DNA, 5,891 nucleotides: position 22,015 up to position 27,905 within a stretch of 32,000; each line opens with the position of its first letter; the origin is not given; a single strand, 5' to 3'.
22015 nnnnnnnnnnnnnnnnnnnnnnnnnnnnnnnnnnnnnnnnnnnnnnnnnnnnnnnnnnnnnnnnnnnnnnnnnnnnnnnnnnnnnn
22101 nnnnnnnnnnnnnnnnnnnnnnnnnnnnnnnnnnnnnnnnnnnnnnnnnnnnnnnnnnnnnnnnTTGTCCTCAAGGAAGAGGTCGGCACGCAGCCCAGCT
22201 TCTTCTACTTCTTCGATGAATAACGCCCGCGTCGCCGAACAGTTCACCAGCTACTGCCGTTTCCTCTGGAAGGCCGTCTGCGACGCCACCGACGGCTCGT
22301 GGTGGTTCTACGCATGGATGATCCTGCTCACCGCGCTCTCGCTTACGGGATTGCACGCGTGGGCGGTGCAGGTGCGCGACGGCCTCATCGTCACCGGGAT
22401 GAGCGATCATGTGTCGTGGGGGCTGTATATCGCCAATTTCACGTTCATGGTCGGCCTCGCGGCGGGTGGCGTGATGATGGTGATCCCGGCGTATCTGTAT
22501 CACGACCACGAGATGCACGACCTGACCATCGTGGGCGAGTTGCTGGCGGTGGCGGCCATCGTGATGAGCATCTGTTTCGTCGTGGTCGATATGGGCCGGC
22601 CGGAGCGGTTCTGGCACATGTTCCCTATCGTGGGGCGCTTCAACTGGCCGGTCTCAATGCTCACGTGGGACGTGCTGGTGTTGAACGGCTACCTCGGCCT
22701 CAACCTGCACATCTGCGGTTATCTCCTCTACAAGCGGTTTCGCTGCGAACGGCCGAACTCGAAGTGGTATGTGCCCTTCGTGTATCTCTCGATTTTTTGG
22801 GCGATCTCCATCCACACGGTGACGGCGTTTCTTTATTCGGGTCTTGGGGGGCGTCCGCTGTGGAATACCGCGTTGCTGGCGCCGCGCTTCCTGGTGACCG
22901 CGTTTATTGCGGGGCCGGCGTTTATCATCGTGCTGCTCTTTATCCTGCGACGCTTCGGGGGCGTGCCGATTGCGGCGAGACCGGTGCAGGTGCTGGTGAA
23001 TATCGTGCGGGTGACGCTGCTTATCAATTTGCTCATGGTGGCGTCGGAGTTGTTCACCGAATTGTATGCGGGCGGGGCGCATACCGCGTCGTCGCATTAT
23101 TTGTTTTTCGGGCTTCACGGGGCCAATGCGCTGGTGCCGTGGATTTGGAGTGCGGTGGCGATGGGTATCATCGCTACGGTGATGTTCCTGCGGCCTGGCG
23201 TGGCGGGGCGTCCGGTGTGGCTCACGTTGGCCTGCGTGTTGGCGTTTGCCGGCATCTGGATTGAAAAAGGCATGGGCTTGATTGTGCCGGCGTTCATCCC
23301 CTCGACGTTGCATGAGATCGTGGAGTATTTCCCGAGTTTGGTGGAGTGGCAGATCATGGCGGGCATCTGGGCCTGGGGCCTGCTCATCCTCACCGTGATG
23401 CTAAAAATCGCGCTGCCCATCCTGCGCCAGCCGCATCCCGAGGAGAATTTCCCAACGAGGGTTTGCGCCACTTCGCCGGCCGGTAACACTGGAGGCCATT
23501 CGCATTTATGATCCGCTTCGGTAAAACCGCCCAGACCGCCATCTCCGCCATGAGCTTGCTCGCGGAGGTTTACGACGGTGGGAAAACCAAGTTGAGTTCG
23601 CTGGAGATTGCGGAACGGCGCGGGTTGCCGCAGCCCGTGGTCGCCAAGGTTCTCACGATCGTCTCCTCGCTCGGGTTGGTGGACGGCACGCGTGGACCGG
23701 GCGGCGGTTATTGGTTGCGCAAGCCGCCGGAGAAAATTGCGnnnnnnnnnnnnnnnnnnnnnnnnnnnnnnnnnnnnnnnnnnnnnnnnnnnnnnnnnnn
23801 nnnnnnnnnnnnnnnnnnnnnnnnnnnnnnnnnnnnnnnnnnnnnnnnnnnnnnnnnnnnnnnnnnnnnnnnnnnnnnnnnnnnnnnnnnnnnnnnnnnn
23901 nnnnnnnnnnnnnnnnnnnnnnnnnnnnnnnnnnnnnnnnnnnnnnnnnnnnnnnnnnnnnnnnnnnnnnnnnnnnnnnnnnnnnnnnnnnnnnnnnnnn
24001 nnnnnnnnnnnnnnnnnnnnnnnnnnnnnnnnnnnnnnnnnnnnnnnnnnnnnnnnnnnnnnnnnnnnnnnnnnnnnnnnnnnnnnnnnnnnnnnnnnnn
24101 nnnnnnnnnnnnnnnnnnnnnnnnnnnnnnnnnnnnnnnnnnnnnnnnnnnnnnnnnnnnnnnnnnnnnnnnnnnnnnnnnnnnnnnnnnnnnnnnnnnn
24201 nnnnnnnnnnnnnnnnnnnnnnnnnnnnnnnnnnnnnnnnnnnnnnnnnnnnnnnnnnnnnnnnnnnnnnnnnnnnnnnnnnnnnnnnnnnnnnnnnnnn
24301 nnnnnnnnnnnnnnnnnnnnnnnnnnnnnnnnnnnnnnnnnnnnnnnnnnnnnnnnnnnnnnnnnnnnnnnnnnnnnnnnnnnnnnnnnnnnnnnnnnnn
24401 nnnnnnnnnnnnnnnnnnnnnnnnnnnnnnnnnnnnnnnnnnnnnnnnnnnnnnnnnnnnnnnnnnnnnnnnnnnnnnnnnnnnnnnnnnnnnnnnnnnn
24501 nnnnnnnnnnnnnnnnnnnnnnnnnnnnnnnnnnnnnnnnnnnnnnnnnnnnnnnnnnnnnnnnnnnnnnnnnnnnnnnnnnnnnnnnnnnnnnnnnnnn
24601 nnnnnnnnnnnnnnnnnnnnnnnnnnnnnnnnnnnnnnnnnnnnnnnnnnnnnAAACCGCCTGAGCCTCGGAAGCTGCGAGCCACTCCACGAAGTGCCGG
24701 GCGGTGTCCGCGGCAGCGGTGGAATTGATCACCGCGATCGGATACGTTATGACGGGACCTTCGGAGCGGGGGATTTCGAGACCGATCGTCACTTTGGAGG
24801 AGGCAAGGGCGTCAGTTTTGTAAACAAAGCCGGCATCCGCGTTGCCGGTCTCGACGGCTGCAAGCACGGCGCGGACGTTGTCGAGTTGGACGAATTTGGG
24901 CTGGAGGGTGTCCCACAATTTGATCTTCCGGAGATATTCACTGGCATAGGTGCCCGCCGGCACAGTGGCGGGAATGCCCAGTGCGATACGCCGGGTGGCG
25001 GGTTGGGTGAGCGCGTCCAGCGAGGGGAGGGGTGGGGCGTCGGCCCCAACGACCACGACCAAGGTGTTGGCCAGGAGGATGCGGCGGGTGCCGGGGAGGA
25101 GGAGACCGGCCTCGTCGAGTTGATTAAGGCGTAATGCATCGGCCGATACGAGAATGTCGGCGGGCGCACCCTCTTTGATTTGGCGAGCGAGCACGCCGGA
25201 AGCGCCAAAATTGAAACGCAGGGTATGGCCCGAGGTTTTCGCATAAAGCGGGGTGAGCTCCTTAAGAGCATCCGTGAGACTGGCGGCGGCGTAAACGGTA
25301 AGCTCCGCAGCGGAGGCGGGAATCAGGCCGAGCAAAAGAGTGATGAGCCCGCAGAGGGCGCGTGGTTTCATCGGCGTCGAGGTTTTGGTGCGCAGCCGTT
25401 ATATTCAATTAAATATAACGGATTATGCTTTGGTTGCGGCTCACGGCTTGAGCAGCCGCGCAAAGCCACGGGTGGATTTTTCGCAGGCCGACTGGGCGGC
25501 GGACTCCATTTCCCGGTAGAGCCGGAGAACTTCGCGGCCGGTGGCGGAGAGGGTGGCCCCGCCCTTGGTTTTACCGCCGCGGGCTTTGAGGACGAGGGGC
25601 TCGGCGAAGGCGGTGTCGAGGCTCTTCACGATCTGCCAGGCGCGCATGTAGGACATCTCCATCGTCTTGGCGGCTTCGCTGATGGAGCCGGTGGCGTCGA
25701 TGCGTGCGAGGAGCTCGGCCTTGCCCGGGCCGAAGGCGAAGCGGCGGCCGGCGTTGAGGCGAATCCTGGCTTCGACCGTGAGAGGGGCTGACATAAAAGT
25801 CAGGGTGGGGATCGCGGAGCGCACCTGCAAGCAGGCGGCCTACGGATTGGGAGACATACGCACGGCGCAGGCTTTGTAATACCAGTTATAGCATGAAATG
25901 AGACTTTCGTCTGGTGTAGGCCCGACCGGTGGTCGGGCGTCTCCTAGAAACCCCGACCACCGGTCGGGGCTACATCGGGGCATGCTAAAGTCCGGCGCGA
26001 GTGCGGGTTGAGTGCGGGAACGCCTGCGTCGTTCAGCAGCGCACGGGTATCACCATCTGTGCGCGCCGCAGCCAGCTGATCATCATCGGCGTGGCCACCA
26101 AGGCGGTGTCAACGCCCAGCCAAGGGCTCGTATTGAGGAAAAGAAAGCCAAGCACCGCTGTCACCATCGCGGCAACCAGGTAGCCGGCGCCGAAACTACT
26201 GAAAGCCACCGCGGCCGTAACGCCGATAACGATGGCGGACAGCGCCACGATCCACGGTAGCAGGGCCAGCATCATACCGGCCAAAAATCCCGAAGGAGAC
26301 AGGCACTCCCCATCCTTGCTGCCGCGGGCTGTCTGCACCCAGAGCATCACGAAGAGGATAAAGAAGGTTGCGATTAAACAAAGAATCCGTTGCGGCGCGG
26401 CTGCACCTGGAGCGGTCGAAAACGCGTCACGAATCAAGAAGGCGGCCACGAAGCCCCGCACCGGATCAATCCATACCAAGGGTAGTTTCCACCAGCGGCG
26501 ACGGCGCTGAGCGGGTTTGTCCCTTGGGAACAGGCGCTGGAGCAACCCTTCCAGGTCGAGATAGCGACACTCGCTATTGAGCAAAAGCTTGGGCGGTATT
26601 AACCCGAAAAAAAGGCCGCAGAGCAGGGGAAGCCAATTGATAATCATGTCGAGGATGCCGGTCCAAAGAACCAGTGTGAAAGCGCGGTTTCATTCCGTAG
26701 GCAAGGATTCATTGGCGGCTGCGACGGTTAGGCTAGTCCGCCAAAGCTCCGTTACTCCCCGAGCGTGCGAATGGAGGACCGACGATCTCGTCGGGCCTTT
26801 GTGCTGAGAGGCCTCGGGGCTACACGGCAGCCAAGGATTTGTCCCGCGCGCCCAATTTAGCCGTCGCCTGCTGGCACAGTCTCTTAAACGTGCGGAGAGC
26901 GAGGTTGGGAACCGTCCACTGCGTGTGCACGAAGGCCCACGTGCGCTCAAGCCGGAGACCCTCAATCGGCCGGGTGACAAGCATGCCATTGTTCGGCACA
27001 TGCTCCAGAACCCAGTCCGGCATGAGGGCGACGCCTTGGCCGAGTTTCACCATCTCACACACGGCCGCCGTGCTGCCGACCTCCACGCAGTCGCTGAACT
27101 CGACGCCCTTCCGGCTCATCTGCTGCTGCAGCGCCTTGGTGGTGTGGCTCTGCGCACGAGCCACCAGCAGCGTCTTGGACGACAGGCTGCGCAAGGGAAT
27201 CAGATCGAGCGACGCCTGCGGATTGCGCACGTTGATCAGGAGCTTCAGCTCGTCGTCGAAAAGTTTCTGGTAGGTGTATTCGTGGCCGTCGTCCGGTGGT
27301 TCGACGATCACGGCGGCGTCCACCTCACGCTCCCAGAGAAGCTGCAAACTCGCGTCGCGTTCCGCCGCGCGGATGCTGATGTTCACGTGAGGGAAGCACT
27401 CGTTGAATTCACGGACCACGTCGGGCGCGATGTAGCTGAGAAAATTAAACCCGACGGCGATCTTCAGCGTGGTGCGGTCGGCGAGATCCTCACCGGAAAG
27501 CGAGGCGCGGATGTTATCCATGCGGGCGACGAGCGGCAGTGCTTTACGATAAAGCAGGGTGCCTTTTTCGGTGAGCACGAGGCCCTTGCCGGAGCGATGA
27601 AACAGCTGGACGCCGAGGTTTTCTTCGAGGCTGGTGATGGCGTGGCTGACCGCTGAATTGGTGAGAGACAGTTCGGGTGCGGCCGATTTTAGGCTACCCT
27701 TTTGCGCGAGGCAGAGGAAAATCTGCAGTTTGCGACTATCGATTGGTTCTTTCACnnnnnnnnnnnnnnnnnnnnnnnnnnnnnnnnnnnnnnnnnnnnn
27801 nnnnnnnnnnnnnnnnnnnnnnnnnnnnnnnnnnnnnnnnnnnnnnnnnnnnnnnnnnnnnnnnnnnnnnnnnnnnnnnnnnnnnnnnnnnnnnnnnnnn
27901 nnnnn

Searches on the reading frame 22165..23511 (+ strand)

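Call 58: search_protein_families(library=pfam, proteins=[window:22165-23511:+])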
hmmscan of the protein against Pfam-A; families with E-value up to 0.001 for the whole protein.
window:22165-23511:+ (448 aa): 1 family
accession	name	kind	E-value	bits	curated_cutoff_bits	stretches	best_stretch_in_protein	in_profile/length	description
PF03916.19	NrfD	-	8.1e-38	131.2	25.8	1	76-367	2-300/313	Polysulphide reductase, NrfD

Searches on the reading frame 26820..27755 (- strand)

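Call 58: search_protein_families(library=pfam, proteins=[window:26820-27755:-])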
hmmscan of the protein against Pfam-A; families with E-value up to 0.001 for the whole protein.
window:26820-27755:- (311 aa): 2 families
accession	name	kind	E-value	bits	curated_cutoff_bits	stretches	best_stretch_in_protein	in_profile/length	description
PF03466.25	LysR_substrate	-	1.5e-37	129.5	28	1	94-297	5-207/209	LysR substrate binding domain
PF00126.33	HTH_1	-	5.4e-20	71.5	26.6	1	8-65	2-59/60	Bacterial regulatory helix-turn-helix protein, lysR family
